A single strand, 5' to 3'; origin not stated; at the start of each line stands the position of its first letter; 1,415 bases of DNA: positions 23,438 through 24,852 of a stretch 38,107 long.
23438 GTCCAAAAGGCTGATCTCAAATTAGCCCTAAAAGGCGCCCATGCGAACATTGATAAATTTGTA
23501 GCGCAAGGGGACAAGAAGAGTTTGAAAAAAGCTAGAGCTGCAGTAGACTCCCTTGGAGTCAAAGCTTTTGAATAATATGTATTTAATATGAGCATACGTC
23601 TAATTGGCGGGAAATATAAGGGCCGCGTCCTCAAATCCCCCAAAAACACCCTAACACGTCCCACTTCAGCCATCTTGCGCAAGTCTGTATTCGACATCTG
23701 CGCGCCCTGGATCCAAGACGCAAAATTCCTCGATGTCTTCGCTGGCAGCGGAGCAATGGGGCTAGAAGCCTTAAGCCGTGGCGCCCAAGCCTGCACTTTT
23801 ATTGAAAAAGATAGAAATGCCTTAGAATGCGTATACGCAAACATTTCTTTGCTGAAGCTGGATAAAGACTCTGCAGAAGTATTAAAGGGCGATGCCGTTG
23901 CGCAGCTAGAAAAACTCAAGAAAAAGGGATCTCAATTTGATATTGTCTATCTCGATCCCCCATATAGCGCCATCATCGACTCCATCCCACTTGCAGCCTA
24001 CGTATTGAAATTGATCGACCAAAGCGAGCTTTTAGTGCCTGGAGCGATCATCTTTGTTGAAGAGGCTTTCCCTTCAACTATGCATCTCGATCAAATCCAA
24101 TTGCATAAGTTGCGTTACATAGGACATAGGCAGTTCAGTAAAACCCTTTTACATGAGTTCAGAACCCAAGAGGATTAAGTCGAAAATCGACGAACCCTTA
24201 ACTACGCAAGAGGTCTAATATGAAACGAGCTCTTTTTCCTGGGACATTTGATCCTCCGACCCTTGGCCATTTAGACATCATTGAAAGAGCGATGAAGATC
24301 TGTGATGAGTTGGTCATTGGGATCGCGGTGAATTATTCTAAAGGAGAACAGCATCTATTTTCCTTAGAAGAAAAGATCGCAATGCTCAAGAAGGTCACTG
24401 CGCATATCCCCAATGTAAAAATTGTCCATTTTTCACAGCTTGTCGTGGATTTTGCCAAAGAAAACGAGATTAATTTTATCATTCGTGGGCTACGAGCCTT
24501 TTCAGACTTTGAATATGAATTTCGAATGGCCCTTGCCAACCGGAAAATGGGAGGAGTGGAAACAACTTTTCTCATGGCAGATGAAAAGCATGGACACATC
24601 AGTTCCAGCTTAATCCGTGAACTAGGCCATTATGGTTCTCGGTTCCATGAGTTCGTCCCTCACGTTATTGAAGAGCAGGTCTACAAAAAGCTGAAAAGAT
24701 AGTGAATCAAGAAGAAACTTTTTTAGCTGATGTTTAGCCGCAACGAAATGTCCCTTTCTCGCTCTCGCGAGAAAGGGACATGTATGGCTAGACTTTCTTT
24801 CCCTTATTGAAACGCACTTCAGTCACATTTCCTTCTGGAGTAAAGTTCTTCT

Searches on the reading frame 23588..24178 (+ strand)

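Call 17: search_protein_families(library=pfam, proteins=[window:23588-24178:+], max_evalue=0.001)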
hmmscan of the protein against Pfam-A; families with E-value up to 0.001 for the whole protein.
window:23588-24178:+ (196 aa): 4 families
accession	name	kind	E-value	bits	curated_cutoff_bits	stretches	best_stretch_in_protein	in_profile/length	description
PF03602.21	Cons_hypoth95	-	6.4e-48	163.3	24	1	3-182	1-177/182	Conserved hypothetical protein 95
PF02086.21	MethyltransfD12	-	6.8e-06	26.4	22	0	99-128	161-187/253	D12 class N6 adenine-specific DNA methyltransferase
PF05175.20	MTS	-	7.1e-06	26.2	23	1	44-131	32-113/170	Methyltransferase small domain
PF09445.16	Methyltransf_15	-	6e-05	23.1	22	1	47-126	4-81/165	RNA cap guanine-N2 methyltransferase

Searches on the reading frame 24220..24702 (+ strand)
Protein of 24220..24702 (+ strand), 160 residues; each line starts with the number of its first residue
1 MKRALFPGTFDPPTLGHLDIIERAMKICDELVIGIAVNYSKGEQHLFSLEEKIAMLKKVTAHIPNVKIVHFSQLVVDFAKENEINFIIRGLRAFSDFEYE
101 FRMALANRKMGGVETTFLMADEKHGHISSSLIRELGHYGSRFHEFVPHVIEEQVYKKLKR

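Call 17: search_protein_families(library=pfam, proteins=[window:24220-24702:+], max_evalue=0.001)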
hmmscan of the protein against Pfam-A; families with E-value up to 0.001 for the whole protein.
window:24220-24702:+ (160 aa): 2 families
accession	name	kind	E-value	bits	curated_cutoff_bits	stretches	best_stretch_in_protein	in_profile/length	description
PF01467.32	CTP_transf_like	-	7.2e-30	104.3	21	1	5-134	1-132/133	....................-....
PF08218.17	Citrate_ly_lig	-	1.2e-06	28.8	20.9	1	11-79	9-73/182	Citrate lyase ligase C-terminal domain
